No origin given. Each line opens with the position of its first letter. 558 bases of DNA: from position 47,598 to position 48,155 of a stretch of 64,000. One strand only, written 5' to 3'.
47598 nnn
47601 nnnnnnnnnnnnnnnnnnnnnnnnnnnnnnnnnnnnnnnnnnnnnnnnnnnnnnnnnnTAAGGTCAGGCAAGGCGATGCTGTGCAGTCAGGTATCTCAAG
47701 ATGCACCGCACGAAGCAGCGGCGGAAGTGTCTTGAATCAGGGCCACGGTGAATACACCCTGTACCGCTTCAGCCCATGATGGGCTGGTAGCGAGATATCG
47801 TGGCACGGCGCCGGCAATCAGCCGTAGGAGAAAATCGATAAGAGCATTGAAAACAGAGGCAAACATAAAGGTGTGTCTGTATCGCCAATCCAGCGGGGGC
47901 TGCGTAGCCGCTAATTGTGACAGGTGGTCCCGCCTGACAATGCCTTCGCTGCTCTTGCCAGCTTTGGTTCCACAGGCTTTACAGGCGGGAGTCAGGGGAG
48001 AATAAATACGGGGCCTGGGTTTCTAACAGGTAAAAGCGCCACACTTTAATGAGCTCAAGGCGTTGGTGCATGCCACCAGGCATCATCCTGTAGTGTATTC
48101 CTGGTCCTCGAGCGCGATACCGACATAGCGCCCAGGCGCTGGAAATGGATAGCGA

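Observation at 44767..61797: Two sigma-54 operons encode a secreted haem/copper oxidoreductase set plus unknown-family paralogs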

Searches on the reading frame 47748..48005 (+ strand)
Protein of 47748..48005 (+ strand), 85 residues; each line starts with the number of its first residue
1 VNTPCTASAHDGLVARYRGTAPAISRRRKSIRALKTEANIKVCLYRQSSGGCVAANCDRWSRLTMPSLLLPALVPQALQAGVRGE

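Call 38: search_protein_families(library=ncbifam, proteins=[window:47748-48005:+], max_evalue=0.001)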
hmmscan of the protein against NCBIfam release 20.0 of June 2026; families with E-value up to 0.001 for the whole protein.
window:47748-48005:+ (85 aa): 0 families
